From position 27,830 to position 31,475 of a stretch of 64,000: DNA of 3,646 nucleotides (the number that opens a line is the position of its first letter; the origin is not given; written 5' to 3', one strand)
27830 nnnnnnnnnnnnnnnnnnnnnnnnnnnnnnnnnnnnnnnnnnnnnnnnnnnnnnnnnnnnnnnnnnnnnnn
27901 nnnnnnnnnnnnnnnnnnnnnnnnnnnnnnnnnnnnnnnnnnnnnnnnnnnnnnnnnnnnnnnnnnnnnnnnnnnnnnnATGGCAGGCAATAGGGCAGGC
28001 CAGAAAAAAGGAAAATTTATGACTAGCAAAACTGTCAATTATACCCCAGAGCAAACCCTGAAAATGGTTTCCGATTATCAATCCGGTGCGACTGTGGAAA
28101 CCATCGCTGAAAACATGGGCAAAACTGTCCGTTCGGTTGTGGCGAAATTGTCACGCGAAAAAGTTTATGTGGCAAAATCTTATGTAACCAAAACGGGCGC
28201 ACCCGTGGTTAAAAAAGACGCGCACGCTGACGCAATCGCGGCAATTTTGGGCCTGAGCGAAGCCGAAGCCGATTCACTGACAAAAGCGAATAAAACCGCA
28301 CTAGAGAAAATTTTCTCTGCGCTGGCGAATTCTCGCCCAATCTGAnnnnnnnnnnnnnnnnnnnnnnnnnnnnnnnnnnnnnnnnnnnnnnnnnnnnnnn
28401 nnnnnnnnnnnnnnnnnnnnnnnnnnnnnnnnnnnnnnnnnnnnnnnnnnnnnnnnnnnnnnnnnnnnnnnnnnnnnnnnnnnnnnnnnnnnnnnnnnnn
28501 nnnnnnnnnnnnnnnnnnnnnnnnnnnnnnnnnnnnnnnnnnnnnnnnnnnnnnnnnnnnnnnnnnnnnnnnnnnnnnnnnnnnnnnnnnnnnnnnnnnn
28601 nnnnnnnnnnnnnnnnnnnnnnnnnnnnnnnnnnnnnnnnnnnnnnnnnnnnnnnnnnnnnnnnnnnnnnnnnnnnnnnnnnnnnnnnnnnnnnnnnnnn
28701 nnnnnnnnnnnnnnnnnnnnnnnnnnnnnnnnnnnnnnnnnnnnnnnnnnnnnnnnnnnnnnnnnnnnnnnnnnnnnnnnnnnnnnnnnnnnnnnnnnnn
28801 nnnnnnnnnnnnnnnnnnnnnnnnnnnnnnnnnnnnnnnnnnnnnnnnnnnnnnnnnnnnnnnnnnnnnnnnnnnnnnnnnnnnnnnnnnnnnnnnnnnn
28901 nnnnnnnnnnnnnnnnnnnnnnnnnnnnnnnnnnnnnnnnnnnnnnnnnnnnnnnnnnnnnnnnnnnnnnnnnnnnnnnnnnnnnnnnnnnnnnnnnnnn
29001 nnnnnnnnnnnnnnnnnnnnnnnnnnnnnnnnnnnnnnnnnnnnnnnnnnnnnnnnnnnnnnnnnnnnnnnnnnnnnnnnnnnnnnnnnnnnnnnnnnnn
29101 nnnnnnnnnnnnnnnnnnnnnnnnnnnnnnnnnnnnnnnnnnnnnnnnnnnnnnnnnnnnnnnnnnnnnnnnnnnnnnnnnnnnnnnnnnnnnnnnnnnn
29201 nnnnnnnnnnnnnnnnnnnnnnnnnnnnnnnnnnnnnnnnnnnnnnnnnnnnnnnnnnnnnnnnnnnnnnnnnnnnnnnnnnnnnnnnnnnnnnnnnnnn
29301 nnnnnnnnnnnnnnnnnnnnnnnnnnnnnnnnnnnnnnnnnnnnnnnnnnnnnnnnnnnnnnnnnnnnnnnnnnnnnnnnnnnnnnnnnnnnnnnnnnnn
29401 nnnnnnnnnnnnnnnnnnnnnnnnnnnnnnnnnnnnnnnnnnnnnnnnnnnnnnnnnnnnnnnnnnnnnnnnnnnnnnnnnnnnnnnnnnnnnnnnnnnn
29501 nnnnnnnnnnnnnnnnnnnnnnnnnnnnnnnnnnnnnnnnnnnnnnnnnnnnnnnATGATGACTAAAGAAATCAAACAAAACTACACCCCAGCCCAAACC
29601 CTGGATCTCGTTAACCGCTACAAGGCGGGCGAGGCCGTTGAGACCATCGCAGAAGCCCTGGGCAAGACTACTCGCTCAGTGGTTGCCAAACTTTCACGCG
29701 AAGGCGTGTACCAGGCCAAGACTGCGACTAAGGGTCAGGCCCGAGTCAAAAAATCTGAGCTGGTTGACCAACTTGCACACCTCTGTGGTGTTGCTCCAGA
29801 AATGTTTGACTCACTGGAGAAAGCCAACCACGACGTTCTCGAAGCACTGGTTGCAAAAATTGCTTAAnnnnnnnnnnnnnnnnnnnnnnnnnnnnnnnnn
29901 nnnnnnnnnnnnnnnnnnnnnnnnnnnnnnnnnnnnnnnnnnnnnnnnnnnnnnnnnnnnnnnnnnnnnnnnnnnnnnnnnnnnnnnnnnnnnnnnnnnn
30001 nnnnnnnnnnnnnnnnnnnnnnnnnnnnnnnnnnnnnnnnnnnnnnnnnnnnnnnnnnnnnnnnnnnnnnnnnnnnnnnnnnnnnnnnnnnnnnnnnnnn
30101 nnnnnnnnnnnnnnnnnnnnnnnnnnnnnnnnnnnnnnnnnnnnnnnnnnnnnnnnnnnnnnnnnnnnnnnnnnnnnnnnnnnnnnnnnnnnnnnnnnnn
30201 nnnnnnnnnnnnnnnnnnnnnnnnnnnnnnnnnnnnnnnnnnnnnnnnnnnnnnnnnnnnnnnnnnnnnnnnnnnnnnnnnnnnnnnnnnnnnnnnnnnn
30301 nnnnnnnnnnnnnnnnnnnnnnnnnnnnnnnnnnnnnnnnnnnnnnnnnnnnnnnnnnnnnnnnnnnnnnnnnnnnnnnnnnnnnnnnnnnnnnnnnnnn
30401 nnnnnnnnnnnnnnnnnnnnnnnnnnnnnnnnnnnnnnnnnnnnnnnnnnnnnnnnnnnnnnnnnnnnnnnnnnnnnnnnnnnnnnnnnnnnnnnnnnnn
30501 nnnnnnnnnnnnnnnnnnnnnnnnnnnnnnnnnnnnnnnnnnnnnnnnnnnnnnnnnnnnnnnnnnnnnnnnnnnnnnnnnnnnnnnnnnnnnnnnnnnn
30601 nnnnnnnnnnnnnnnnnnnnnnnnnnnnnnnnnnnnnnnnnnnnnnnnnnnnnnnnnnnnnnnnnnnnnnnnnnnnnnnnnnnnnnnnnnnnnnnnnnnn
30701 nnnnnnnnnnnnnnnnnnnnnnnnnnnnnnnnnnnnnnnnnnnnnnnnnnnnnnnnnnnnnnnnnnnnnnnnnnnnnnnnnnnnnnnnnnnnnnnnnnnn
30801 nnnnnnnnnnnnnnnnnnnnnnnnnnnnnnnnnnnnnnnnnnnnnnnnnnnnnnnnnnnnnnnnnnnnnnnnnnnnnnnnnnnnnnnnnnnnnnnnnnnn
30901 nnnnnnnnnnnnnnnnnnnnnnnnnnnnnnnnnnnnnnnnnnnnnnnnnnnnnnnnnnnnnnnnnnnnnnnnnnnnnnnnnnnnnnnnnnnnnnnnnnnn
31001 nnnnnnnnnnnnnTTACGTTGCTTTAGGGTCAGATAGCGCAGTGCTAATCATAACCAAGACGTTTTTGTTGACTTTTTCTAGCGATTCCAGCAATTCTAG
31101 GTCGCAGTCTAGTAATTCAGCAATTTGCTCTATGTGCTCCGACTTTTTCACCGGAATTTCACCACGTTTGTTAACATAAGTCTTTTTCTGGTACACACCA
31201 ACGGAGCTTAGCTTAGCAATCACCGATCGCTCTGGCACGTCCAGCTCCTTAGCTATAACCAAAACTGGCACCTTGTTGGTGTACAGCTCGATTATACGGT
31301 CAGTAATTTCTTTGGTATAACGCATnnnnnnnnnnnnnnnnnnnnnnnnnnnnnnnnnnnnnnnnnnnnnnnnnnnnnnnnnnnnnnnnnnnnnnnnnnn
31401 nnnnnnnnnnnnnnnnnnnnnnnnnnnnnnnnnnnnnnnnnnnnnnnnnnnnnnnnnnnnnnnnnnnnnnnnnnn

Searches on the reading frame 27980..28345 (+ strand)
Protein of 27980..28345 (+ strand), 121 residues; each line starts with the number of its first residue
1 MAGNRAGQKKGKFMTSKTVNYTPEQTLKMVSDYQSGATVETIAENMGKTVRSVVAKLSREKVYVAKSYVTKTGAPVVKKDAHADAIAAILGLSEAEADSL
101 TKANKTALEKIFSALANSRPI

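Call 14: search_protein_families(library=pfam, proteins=[window:27980-28345:+], max_evalue=0.01)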
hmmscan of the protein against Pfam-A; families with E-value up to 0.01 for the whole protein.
window:27980-28345:+ (121 aa): 0 families

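Call 52: search_protein_families(library=pfam, proteins=[window:28019-28342:+], max_evalue=10)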
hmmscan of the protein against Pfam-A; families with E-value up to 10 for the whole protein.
window:28019-28342:+ (108 aa): 8 families
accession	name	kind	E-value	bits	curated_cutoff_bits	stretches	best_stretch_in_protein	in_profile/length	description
PF08281.18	Sigma70_r4_2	-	0.0078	16.3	25.7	1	22-46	25-49/54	Sigma-70, region 4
PF04539.22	Sigma70_r3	-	0.026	15.1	25.3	1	24-52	21-49/78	Sigma-70 region 3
PF13730.12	HTH_36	-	0.031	14.5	25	1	24-41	26-43/55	Helix-turn-helix domain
PF10975.14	DUF2802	-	0.038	14.6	33.5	1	64-85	40-61/68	Protein of unknown function (DUF2802)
PF13384.12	HTH_23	-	0.043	14.1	24.6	1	16-40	10-34/50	Homeodomain-like domain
PF07750.17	GcrA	-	0.045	14.6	26.9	1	7-93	2-88/155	GcrA cell cycle regulator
PF11994.14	DUF3489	-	0.093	13.3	29.5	1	12-54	11-55/68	Protein of unknown function (DUF3489)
PF13518.12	HTH_28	-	0.19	12.3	25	0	14-40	3-29/52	Helix-turn-helix domain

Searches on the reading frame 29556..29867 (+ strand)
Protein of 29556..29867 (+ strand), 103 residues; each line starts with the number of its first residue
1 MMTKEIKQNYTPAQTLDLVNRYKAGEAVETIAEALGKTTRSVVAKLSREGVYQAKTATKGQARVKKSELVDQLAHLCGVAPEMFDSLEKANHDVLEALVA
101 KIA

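Call 14: search_protein_families(library=pfam, proteins=[window:29556-29867:+], max_evalue=0.01)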
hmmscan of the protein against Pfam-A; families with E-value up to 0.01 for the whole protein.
window:29556-29867:+ (103 aa): 0 families

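Call 24: find_related_loci(query=window:29556-29867:+, collection=viral_contigs, flank=6000)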
Query window:29556-29867:+ (103 aa) in viral_contigs; peptide patterns used: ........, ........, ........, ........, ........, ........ (x = any residue, [..] = any of these).
264 stretches matched a pattern; 247 encode a relative of the query (tblastn E <= 1e-3); the best 80 are kept; 78 distinct loci.
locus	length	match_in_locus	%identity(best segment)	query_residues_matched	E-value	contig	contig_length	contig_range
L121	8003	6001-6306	76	1-102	3e-49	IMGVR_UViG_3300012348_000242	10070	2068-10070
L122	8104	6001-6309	76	1-103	1e-48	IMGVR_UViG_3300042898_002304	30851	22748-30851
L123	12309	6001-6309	77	1-103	1e-48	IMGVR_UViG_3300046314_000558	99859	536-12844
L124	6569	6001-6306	75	1-102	7e-48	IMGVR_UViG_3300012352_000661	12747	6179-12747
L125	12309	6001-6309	73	1-103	1e-45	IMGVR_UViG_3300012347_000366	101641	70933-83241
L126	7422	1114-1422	75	1-103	5e-46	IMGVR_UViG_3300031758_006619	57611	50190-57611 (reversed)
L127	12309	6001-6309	75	1-103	5e-46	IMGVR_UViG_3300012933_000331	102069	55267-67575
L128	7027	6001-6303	74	2-102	2e-45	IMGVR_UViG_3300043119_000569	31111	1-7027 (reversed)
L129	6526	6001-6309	73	1-103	1e-45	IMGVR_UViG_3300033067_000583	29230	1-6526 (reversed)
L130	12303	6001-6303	74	2-102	2e-45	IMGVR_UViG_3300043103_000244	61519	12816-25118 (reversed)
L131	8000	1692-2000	72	1-103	5e-45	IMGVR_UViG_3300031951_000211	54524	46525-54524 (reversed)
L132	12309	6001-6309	72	1-103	5e-45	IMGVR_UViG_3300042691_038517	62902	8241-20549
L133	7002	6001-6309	71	1-103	6e-45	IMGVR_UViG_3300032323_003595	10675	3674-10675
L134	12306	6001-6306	72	1-102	1e-44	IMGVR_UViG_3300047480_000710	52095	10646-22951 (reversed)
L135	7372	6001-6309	71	1-103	2e-44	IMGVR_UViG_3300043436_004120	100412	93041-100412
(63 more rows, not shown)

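Call 39: search_dna_similar(query=window:29556-29867:+, collection=phages, mode=protein, max_evalue=0.001, max_rows=30)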
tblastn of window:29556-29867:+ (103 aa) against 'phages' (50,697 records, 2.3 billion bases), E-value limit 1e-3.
No match.

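Call 49: find_encoding_contigs(protein=window:29556-29867:+, flank=3000, max_places=6)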
Protein window:29556-29867:+ (103 aa): 2 contigs read that carry it; 1 place shown.
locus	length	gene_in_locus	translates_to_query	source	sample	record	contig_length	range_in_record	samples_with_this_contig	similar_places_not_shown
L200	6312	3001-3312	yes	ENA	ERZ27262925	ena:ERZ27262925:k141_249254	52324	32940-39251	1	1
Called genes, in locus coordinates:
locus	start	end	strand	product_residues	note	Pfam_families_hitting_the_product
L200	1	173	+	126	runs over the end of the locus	PF10263:SprT-like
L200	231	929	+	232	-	-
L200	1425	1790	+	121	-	-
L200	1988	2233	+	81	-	PF04193:PQ-loop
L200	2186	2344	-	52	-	-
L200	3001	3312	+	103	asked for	PF26822:Phage_T5_A2 (weak)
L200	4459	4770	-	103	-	PF26822:Phage_T5_A2 (faint)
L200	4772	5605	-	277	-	-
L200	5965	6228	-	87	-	-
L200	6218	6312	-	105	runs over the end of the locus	-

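Call 52: search_protein_families(library=pfam, proteins=[window:29556-29864:+], max_evalue=10)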
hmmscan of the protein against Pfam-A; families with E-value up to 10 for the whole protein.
window:29556-29864:+ (103 aa): 0 families

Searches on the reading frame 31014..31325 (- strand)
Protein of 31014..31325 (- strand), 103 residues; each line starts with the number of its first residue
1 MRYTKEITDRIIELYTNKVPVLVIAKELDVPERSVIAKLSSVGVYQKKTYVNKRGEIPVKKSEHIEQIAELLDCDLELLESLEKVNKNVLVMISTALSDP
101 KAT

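Call 14: search_protein_families(library=pfam, proteins=[window:31014-31325:-], max_evalue=0.01)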
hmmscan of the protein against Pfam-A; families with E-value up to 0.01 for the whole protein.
window:31014-31325:- (103 aa): 1 family
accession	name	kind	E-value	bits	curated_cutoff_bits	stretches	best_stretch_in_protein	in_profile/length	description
PF13384.12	HTH_23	-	0.0066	16.7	24.6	0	10-35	9-34/50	Homeodomain-like domain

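Call 52: search_protein_families(library=pfam, proteins=[window:31017-31325:-], max_evalue=10)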
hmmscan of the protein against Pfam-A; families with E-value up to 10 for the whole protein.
window:31017-31325:- (103 aa): 5 families
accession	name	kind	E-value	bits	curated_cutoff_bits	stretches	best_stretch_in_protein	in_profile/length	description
PF13384.12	HTH_23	-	0.0066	16.7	24.6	1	10-35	9-34/50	Homeodomain-like domain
PF08281.18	Sigma70_r4_2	-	0.087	12.9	25.7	1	19-35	27-43/54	Sigma-70, region 4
PF02796.21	HTH_7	-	0.11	13.1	23.8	1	3-30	6-33/45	Helix-turn-helix domain of resolvase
PF22631.2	PLCB1-4-like_EFh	-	0.21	12.3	27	1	16-48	15-47/69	Phosphoinositide phospholipase C beta1-4-like EF-hand domain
PF17340.7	DUF5370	-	0.21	11.9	25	1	30-53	12-35/63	Family of unknown function (DUF5370)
